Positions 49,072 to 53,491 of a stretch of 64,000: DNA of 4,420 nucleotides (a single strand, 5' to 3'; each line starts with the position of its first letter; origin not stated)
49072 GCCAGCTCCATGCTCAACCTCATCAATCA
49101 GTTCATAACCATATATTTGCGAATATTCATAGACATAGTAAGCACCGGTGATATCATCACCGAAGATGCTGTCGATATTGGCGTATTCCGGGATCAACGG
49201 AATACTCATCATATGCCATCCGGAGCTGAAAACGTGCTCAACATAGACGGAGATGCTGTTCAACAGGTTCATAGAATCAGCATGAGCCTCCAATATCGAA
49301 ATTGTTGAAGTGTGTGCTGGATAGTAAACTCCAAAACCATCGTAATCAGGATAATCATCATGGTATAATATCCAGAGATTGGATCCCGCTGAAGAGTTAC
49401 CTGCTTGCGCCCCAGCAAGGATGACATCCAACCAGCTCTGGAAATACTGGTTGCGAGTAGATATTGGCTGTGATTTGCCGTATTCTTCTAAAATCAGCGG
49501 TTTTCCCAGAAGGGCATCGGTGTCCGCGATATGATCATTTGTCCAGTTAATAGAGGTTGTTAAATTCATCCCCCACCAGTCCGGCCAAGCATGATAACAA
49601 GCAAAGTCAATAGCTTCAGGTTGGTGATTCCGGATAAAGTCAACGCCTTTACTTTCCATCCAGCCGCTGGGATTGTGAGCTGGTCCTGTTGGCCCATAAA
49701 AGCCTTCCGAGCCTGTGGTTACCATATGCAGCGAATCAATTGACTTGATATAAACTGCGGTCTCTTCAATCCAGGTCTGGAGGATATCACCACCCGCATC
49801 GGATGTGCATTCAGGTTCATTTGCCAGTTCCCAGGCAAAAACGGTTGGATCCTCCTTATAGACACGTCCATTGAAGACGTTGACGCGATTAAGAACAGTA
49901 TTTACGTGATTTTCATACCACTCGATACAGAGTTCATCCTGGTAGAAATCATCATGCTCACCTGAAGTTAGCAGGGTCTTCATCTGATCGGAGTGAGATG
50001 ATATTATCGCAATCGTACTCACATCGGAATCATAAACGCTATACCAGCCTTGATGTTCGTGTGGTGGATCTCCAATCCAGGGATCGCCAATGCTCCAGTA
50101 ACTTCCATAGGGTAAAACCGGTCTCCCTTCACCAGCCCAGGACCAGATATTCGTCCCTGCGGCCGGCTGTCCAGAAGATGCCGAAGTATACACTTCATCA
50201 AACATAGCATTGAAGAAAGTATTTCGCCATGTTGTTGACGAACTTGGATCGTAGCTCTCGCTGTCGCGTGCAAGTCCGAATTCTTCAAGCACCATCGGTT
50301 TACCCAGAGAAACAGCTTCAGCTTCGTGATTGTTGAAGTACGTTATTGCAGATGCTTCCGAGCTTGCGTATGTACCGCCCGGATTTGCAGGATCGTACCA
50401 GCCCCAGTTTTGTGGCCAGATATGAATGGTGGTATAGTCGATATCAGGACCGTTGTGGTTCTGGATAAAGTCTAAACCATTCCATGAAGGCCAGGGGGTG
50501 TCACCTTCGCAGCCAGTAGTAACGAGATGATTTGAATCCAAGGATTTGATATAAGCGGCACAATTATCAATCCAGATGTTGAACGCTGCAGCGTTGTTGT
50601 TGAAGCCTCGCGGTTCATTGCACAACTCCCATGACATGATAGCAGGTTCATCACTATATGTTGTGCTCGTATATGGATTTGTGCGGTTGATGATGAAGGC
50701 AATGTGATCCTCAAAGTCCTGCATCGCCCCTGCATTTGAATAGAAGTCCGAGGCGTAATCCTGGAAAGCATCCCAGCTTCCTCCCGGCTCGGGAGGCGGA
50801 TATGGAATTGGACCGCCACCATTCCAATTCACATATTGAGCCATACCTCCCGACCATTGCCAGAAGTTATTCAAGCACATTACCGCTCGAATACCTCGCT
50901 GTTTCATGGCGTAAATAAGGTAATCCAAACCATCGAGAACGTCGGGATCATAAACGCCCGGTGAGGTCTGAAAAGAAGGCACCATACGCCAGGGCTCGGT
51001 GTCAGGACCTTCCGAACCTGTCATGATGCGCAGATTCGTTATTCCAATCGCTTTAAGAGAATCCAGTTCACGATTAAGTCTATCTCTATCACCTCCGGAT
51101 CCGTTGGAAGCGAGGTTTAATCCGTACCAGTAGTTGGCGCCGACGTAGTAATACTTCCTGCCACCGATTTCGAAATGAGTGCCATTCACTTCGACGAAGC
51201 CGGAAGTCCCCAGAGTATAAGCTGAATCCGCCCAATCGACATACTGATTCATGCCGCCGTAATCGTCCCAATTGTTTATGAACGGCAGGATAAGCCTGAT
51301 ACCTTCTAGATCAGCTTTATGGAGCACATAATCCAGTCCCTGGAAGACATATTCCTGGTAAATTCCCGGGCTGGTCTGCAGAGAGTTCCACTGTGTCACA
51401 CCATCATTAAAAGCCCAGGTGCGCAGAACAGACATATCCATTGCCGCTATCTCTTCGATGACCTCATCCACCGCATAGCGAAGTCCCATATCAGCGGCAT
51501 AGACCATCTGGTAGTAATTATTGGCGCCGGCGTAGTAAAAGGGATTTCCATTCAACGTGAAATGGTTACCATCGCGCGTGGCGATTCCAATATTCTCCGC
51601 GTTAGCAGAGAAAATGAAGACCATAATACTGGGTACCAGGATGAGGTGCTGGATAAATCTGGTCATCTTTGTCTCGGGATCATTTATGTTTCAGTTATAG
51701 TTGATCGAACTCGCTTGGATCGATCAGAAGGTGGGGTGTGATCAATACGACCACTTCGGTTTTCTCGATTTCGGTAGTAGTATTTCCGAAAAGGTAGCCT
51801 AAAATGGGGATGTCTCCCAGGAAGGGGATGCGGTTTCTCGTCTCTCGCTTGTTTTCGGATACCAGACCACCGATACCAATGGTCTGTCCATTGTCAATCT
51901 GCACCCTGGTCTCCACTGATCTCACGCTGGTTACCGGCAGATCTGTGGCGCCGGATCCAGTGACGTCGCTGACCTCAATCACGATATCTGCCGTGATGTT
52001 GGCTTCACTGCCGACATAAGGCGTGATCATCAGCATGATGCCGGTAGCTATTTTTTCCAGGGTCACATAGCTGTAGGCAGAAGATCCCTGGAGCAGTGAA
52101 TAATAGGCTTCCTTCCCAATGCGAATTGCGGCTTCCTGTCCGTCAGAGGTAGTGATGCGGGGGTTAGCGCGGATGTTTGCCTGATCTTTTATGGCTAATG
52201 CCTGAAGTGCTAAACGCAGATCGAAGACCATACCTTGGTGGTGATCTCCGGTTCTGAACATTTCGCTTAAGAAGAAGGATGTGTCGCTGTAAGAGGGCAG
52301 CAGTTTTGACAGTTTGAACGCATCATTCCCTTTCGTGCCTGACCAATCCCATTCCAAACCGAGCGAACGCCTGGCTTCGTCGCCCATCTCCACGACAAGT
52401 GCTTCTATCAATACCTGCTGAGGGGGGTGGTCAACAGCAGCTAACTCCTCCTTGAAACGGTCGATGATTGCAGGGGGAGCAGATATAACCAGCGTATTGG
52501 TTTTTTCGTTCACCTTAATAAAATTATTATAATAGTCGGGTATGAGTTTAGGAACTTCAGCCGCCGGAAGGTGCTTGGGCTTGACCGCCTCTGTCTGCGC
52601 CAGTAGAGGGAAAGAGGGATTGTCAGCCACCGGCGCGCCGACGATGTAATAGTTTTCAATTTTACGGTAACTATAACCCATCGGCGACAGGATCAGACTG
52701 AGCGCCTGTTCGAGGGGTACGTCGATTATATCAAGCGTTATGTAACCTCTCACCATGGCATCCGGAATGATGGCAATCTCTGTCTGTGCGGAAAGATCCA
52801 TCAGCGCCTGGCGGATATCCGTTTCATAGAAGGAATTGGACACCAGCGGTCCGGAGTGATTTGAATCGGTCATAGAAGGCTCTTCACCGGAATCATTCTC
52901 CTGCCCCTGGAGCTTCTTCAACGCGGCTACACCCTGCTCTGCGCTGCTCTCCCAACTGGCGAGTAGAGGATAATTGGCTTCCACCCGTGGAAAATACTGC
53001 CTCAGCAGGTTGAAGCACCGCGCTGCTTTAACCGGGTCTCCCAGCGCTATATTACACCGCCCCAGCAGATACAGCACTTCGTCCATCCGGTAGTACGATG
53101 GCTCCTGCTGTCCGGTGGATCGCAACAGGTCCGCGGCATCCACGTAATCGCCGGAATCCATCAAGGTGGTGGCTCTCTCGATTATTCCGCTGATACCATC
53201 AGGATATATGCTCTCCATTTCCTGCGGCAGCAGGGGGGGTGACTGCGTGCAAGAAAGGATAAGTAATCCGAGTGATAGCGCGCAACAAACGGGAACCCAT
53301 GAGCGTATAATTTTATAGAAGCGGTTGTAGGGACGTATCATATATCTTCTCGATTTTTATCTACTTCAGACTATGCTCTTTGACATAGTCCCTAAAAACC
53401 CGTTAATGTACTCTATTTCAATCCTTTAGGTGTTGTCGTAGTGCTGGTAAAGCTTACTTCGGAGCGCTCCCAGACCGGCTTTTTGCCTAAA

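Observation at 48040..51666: GH5 catalytic barrel interrupted by a second complete GH5 barrel (nested domain architecture)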

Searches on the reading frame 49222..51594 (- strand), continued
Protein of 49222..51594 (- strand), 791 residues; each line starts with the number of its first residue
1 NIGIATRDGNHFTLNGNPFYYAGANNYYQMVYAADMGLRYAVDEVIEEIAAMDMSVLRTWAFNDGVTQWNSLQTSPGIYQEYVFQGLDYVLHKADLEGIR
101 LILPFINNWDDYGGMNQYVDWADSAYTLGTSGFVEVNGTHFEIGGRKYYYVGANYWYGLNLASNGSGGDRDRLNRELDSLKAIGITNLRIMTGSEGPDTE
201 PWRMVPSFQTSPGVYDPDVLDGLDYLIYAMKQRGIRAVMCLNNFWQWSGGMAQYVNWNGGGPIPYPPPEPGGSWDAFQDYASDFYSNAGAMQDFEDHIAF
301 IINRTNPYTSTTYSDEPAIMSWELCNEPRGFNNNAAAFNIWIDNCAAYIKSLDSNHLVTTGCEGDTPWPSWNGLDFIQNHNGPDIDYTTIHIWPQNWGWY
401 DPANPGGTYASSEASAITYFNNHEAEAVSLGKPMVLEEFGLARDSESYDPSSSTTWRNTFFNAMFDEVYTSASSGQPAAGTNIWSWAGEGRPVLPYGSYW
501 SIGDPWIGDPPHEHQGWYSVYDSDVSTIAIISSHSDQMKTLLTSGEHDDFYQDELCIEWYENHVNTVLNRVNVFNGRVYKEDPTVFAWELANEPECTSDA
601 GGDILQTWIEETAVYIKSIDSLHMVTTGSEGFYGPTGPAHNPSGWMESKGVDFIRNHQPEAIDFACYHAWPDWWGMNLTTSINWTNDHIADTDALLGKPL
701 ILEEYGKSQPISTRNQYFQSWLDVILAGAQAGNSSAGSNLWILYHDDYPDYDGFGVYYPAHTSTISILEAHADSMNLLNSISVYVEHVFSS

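Call 34: predict_structure(alignment_id=A3)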
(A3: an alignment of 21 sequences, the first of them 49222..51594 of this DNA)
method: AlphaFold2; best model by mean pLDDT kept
length: 791 residues; sequences in the alignment: 21
mean_pLDDT: 87.1   pTM: 0.80
mean pLDDT of the five models: 87.1, 85.9, 83.5, 82.1, 79.9
residues with pLDDT >= 90: 471; 70-90: 237; 50-70: 47; < 50: 36
segments of 3 or more residues with pLDDT < 50: 267-270, 495-508, 513-516, 782-791
pLDDT, mean of each block of 10 residues (from residue 1): 87 93 91 89 94 94 70 87 93 96 82 75 87 94 91 87 81 93 95 67 68 90 96 96 69 88 63 76 90 94 97 97 87 87 96 97 76 89 96 87 88 96 96 94 73 89 98 95 82 45 46 58 91 95 79 91 95 96 96 86 93 97 91 88 86 94 95 93 97 97 93 96 97 95 82 86 97 93 41 46
secondary structure, 60 per line:
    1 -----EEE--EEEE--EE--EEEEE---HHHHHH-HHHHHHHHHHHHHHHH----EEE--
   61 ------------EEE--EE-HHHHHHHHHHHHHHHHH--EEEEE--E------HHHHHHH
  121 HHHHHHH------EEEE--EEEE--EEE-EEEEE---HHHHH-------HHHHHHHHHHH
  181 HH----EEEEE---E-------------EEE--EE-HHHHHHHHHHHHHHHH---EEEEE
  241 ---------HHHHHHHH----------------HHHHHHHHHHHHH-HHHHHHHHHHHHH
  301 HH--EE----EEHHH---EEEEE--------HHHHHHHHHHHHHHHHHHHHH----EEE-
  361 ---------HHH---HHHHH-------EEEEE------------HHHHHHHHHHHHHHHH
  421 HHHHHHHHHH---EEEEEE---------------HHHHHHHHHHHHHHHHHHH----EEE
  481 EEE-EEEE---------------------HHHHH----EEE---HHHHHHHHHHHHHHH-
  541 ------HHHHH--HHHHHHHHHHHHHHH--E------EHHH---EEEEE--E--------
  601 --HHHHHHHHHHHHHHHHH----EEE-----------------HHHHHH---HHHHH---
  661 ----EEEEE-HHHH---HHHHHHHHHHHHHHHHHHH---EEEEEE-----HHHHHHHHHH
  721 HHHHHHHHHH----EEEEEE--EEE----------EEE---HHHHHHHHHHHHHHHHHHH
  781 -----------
elements in order (helices of 4 or more, strands of 3 or more residues): E6-8 E11-14 E21-25 H29-34 H36-51 E56-58 E73-75 H81-97 E100-104 H114-127 E134-137 E140-143 E146-148 E150-154 H158-162 H170-182 E187-191 E209-211 H217-232 E236-240 H250-257 H274-286 H288-302 E319-323 H332-352 E357-359 H376-380 E388-392 H405-430 E434-439 H455-473 E478-483 E485-488 H510-514 E519-521 H525-539 H547-551 H554-568 E585-589 H603-619 E624-626 H644-649 H653-657 E665-669 H671-674 H678-696 E700-705 H711-730 E735-740 E743-745 E756-758 H762-780
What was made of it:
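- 51223..51597 (-): Outer (host) GH5_7 barrel, N-terminal part: N-terminal hairpin and beta1-beta3, plus the short helix after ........; aa 24-148. Includes R82 and N131-N132-W133. AF2 strands at trimmed residues 21-25, 56-58 and 100-104 (call 34; protein numbering = trimmed + 24).
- On Glycoside hydrolase family 5 (clan GH-A): guest barrel: AF2 model (call 34).
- On Glycoside hydrolase family 5 (clan GH-A): host barrel: AF2 secondary structure and pLDDT are high in both segments, with pTM 0.80 (call 34).
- On Exo-beta-mannosidase (EC 3.2.1.25), CmMan5A type: guest: It is modelled at pLDDT below 50 (call 34).
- Fold: AF2 pLDDT 87.1, pTM 0.80, insert between host beta3 and alpha3 (call 34). The guest's putative exo-determining loop is the least confident part of the model (pLDDT below 50 at trimmed residues 495-516, call 34). 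The insertion lies in a beta-to-alpha loop on the catalytic face (call 34). The guest's loop is modelled poorly (call 34).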

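Call 39: fold_search(model_id=the predicted structure, library=pdb)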
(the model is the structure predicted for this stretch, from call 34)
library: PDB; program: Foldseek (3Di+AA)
matches with E <= 10: 1670; with E <= 0.001: 742
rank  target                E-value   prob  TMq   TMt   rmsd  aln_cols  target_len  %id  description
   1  7odj                  1.2e-37  1.00  0.48  0.91   2.5       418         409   41  Exo-mannosidase from Cellvibrio mixtus bound to N-alkyl mannocyclophellitol aziridine (released 2022-02-16)
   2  1uuq                  4.2e-37  1.00  0.48  0.91   2.4       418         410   41  Exo-mannosidase from Cellvibrio mixtus (released 2004-04-16)
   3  4lyp_B                1.1e-35  1.00  0.47  0.88   2.9       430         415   38  Crystal Structure of Glycoside Hydrolase Family 5 Mannosidase from Rhizomucor miehei (released 2014-08-06)
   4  4lyr                  4.5e-35  1.00  0.46  0.86   3.0       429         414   38  Glycoside Hydrolase Family 5 Mannosidase from Rhizomucor miehei, E301A mutant (released 2014-08-06)
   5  4lyp_A                5.0e-35  1.00  0.46  0.86   3.1       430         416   38  Crystal Structure of Glycoside Hydrolase Family 5 Mannosidase from Rhizomucor miehei (released 2014-08-06)
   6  4lyq_A                1.1e-34  1.00  0.47  0.87   2.9       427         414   38  Crystal Structure of Glycoside Hydrolase Family 5 Mannosidase from Rhizomucor miehei, E202A mutant (released 2014-08-06)
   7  4nrs_B                2.1e-34  1.00  0.47  0.87   2.8       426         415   38  Crystal Structure of Glycoside Hydrolase Family 5 Mannosidase (E202A mutant) from Rhizomucor miehei in complex with ma (released 2014-11-19)
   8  4nrr_B                3.0e-34  1.00  0.47  0.87   2.8       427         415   37  Crystal Structure of Glycoside Hydrolase Family 5 Mannosidase (E202A mutant) from Rhizomucor miehei in complex with ma (released 2014-11-19)
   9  4nrr_A                8.3e-34  1.00  0.47  0.87   2.9       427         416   38  Crystal Structure of Glycoside Hydrolase Family 5 Mannosidase (E202A mutant) from Rhizomucor miehei in complex with ma (released 2014-11-19)
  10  9m20                  1.7e-28  1.00  0.27  0.54  23.8       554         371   25  GmMAN19-1 from Glycine max (released 2026-02-04)
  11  1rh9                  1.2e-27  1.00  0.27  0.56  23.4       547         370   23  Family GH5 endo-beta-mannanase from Lycopersicon esculentum (tomato) (released 2005-04-19)
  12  8gf3                  5.7e-26  1.00  0.28  0.62  23.6       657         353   22  Crystallographic structure from BlMan5_7 (released 2024-04-17)
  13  4qp0                  1.6e-22  1.00  0.38  0.81   4.3       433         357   24  Crystal Structure Analysis of the Endo-1,4-beta-mannanase from Rhizomucor miehei (released 2014-11-05)
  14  3pz9                  1.9e-22  1.00  0.36  0.77   4.7       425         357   24  Native structure of endo-1,4-beta-D-mannanase from Thermotoga petrophila RKU-1 (released 2011-12-28)
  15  6tn6                  2.1e-22  1.00  0.37  0.61   5.2       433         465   24  X-ray structure of the endo-beta-1,4-mannanase from Thermotoga petrophila (released 2020-04-29)
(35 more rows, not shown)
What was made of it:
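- On Glycoside hydrolase family 5 (clan GH-A): guest barrel: Foldseek TM 0.91 and rmsd 2.4 A to 1uuq (call 39).
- The inner barrel superposes on CmMan5A at TM 0.91 (call 39).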

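Call 63: find_related_loci(query=window:49222-51594:-, collection=metagenome_contigs, flank=3000)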
Query window:49222-51594:- (791 aa) in metagenome_contigs; peptide patterns used: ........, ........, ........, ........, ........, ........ (x = any residue, [..] = any of these).
101 stretches matched a pattern; 95 encode a relative of the query (tblastn E <= 1e-3); the best 80 are kept; 80 distinct loci.
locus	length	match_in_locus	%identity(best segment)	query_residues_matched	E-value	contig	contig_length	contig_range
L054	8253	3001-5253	62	4-759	0e+0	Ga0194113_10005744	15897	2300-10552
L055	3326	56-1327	66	1-778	0e+0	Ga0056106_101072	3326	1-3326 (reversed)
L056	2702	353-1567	63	3-778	0e+0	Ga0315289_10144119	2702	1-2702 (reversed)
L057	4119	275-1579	64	1-790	0e+0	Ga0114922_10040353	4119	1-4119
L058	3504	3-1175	72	37-781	0e+0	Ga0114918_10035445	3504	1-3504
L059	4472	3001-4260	60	4-787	2e-166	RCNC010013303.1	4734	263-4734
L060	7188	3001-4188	58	4-753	9e-156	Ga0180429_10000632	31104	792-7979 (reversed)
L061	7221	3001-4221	57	3-753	4e-155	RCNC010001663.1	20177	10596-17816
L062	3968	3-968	70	235-782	1e-149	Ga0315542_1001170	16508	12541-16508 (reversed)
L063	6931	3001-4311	55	4-790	8e-149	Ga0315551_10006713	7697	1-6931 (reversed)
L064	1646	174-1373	54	4-787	9e-154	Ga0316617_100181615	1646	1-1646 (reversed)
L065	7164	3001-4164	56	4-778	6e-140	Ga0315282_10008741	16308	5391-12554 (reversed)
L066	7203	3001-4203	52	4-778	4e-140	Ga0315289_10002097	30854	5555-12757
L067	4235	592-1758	55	11-780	4e-143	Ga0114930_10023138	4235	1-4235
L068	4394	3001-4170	53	4-778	6e-141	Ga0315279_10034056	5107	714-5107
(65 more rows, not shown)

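Call 66: search_protein_families(library=pfam, proteins=[P0053, P0011, P0008], max_evalue=0.01)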
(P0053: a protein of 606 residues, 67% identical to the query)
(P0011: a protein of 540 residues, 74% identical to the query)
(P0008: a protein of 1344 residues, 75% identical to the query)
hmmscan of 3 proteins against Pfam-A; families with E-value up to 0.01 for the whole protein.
P0053 (606 aa): 3 families
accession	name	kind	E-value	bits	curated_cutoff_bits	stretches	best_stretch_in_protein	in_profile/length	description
PF18962.6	Por_Secre_tail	-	1.9e-12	47.7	27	1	528-602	2-73/75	Secretion system C-terminal sorting domain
PF13860.13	FlgD_ig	-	6.8e-05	23.2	27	1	547-588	24-70/79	FlgD Ig-like domain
PF02449.21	Glyco_hydro_42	-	0.0027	17.6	21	0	89-218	30-162/376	Beta-galactosidase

P0011 (540 aa): 2 families
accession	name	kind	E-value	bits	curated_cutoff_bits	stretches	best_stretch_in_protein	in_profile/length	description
PF00150.24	Cellulase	-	2.7e-07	30.8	23.5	1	206-353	115-255/272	Cellulase (glycosyl hydrolase family 5)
PF18962.6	Por_Secre_tail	-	7.6e-05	23.4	27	1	458-537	1-74/75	Secretion system C-terminal sorting domain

P0008 (1344 aa): 3 families
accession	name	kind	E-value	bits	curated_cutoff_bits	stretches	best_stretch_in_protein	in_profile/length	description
PF13860.13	FlgD_ig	-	1.9e-07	31.4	27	1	1270-1329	11-73/79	FlgD Ig-like domain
PF02449.21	Glyco_hydro_42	-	4.1e-05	23.6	21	0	505-617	34-149/376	Beta-galactosidase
PF02836.23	Glyco_hydro_2_C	-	9.2e-05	22.2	21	0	579-724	105-212/302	Glycosyl hydrolases family 2, TIM barrel domain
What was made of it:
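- Each module passes PF00150 once excised or spliced (call 66).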

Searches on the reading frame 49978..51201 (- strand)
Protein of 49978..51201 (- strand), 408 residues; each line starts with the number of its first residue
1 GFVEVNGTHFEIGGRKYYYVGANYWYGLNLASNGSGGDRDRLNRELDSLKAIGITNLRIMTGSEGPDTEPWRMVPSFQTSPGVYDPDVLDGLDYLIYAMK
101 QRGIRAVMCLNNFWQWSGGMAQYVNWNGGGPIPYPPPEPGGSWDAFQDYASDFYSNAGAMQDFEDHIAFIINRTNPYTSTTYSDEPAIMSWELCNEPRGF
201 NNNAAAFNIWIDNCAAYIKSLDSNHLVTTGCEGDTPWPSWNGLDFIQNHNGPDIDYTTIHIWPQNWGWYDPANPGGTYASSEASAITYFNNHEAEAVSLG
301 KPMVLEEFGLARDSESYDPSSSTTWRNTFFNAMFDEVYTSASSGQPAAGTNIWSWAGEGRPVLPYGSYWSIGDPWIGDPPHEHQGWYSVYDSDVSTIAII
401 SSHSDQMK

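Call 66: search_protein_families(library=pfam, proteins=[window:49978-51201:-], max_evalue=0.01)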
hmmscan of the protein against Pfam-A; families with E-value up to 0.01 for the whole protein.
seq(408 aa): 1 family
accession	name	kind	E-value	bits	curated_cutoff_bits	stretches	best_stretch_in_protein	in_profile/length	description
PF00150.24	Cellulase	-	7.7e-07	29.3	23.5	1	47-326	28-253/272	Cellulase (glycosyl hydrolase family 5)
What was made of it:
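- On Glycoside hydrolase family 5 (clan GH-A): guest barrel: PF00150 scores 29.3 bits against a cut-off of 23.5 (call 66).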

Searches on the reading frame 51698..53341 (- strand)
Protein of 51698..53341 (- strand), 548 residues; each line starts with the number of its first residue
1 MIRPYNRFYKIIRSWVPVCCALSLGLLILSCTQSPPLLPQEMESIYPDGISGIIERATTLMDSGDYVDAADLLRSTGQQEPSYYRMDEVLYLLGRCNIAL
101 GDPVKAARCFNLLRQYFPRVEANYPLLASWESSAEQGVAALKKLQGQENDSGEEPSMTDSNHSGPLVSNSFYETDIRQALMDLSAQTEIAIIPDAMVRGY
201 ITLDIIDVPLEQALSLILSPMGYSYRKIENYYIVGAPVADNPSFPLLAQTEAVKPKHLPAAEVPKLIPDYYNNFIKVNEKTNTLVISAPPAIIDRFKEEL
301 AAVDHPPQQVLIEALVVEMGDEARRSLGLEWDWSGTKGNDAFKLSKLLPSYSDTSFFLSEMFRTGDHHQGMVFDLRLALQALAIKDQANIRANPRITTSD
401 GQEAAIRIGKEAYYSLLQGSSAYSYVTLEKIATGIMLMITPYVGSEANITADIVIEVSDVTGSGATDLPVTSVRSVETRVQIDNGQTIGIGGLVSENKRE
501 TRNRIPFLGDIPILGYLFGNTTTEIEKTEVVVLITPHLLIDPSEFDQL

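Call 46: search_protein_families(library=pfam, proteins=[window:51698-53341:-], max_evalue=0.001)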
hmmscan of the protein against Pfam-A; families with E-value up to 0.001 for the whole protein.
window:51698-53341:- (548 aa): 6 families
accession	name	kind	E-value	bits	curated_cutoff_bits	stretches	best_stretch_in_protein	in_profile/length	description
PF00263.26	Secretin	-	5.5e-42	143.7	27.5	1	382-539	2-168/169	Bacterial type II and III secretion system protein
PF14559.12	TPR_19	-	4.6e-06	27.3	25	1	60-119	1-57/68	Tetratricopeptide repeat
PF07660.19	STN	-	2.5e-05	24.4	28.4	1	196-236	9-51/52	Secretin and TonB N terminus short domain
PF03958.22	Secretin_N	-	2.8e-05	24.7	28.2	1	251-309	2-69/69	Bacterial type II/III secretion system short domain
PF07719.23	TPR_2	-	8.2e-05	22.9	27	0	88-118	2-32/34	Tetratricopeptide repeat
PF13174.12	TPR_6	-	0.00098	20.1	26.3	0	88-118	1-31/33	Tetratricopeptide repeat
